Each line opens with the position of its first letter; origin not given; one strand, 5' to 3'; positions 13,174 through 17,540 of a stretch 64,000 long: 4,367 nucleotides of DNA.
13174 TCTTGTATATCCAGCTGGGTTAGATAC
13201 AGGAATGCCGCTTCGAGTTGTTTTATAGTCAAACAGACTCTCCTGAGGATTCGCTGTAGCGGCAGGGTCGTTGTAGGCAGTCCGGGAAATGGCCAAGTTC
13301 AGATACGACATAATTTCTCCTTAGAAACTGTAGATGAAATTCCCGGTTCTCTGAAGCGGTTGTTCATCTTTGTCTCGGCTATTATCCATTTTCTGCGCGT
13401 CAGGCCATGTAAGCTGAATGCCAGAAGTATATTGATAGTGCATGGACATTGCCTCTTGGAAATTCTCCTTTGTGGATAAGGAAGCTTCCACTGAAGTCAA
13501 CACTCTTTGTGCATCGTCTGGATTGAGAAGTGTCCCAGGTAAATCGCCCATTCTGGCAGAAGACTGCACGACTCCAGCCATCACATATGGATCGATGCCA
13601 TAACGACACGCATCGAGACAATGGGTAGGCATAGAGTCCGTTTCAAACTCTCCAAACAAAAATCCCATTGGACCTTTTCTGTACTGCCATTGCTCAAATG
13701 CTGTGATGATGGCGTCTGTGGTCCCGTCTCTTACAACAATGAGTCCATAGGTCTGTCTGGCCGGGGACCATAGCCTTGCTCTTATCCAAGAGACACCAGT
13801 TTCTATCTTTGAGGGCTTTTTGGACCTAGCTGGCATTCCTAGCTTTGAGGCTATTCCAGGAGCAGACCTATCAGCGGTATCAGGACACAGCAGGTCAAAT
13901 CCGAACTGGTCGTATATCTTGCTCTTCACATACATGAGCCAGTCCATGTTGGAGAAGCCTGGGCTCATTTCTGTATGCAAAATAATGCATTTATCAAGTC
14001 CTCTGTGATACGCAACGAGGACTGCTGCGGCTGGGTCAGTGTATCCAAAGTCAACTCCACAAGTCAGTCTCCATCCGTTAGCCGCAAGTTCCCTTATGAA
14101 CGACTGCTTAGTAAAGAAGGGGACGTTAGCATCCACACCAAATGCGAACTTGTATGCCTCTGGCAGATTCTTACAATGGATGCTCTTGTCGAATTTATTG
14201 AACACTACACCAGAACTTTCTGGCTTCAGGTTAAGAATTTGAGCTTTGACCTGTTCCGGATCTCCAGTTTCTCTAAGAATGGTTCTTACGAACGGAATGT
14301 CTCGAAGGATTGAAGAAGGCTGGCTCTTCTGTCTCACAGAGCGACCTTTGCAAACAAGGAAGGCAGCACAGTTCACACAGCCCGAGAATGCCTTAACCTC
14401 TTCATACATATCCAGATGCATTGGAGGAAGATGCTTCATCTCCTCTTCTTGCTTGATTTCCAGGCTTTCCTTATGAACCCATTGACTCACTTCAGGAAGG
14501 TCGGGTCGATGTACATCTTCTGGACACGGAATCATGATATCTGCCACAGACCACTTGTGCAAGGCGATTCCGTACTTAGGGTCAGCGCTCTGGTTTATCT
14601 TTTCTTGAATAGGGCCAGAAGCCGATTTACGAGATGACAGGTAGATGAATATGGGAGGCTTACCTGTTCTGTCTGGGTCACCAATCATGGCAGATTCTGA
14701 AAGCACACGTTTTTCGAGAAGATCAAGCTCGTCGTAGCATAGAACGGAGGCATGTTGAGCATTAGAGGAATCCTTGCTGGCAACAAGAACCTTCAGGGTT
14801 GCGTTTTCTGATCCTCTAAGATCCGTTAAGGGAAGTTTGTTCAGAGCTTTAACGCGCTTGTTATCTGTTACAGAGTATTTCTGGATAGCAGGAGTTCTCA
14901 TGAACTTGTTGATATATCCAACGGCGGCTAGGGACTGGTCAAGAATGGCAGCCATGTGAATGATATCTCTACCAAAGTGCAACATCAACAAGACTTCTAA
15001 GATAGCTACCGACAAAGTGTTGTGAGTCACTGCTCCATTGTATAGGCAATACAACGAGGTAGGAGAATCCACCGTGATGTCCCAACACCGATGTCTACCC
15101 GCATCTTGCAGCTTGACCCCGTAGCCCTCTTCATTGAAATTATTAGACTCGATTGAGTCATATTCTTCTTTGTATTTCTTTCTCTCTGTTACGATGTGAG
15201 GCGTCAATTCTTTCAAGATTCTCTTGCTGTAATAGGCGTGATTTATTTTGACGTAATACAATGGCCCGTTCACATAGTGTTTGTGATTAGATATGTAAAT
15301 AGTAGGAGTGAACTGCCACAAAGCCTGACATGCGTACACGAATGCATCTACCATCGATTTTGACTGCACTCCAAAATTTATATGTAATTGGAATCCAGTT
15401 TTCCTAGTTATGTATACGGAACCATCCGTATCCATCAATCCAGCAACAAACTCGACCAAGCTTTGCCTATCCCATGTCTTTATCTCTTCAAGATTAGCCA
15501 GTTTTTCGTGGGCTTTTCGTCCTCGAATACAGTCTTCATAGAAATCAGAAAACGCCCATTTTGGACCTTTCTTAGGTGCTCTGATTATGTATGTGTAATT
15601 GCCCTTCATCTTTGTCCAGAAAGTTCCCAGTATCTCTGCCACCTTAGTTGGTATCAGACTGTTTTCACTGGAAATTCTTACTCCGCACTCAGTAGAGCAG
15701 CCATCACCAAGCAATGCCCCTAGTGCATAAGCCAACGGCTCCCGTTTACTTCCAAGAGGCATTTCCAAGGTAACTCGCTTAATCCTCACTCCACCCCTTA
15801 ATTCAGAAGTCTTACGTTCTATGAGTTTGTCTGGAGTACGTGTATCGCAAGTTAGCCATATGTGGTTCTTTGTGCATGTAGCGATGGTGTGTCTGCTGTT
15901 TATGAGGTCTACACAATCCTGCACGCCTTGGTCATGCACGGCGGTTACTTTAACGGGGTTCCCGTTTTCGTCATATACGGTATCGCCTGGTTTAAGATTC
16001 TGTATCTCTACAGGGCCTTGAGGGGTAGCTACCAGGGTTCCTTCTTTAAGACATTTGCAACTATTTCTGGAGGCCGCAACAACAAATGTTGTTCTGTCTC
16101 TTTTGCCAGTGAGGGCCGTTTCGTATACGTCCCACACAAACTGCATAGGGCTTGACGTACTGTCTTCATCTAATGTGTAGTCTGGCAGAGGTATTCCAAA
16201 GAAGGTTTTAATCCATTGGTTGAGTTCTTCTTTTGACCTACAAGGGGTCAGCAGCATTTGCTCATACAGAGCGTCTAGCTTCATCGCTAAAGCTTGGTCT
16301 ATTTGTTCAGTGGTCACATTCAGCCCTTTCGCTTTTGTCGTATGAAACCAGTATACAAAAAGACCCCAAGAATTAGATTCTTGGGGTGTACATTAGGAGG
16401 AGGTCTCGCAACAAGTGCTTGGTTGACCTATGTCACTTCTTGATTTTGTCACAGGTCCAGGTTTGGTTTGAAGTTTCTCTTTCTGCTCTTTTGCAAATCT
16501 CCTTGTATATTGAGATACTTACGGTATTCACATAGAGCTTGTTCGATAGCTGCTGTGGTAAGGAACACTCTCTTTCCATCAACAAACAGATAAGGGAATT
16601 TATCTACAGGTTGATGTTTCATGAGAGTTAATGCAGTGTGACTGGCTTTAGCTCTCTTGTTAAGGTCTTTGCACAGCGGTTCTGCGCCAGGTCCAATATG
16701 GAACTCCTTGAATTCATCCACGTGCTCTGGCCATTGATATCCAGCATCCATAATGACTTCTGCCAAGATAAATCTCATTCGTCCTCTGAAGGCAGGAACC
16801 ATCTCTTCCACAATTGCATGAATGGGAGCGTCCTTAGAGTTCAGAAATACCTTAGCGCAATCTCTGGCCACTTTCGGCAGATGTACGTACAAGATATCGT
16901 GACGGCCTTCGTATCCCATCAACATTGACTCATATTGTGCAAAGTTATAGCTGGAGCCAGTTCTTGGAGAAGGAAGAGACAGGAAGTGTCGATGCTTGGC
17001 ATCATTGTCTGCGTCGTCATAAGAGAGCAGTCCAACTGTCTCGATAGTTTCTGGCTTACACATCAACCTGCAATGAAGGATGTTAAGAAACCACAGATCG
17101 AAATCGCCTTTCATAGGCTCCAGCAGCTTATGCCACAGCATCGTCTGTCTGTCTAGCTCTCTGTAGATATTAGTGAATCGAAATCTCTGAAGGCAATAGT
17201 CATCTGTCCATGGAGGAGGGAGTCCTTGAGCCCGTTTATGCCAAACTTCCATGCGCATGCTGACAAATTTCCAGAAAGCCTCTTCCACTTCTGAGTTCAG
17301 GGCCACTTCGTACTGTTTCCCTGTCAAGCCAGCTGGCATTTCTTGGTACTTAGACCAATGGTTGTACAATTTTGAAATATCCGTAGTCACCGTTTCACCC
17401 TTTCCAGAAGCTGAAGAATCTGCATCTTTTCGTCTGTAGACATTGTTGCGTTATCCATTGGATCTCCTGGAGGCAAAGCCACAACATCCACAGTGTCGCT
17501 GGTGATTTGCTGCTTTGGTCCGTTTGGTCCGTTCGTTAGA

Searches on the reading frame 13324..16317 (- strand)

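Call 11: search_protein_families(library=pfam, proteins=[window:13324-16317:-], max_evalue=0.01)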
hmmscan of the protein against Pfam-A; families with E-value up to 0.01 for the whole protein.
window:13324-16317:- (998 aa): 2 families
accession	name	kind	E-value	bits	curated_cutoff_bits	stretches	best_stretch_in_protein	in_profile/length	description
PF13403.11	Hint_2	-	1.7e-05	25.7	28.4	1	89-130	2-43/147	Hint domain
PF14528.11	LAGLIDADG_3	-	0.0015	19.2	22.5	1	288-369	4-79/82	LAGLIDADG-like domain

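Call 78: search_protein_families(library=phrogs, proteins=[window:13324-16317:-], max_evalue=0.001)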
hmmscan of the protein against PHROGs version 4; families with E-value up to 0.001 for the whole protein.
window:13324-16317:- (998 aa): 7 families
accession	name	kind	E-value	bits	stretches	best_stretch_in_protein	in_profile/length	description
phrog_19299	-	head and packaging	6e-15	55.7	2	196-435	153-387/702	terminase large subunit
phrog_30356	-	DNA, RNA and nucleotide metabolism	7.3e-07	28.6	1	76-302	372-600/823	helicase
phrog_510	-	DNA, RNA and nucleotide metabolism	7.5e-07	29.2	1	105-302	424-628/667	DNA primase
phrog_15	-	head and packaging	5.3e-05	22.7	1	74-175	64-166/1330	terminase large subunit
phrog_50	-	DNA, RNA and nucleotide metabolism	6.2e-05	23.2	1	75-157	74-156/570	DnaC-like helicase loader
phrog_5653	-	head and packaging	6.3e-05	23.8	0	743-916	24-185/199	terminase large subunit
phrog_36964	-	head and packaging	0.00063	18.9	0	76-158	79-162/890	terminase large subunit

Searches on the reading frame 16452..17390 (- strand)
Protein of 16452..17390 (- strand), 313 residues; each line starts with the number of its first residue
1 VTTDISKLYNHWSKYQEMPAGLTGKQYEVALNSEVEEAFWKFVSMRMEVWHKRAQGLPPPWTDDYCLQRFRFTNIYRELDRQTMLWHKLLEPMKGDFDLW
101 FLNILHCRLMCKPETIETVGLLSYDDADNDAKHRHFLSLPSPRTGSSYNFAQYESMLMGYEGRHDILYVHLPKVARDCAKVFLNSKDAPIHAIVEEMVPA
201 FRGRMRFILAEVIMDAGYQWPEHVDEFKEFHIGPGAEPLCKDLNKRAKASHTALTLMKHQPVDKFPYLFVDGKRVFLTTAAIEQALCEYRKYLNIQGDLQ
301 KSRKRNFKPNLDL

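Call 78: search_protein_families(library=phrogs, proteins=[window:16452-17390:-], max_evalue=0.001)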
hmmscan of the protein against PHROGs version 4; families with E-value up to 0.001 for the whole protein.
window:16452-17390:- (313 aa): 1 family
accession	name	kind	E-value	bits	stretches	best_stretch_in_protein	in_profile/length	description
phrog_2396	-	unknown function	2.6e-19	71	1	32-298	3-307/331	-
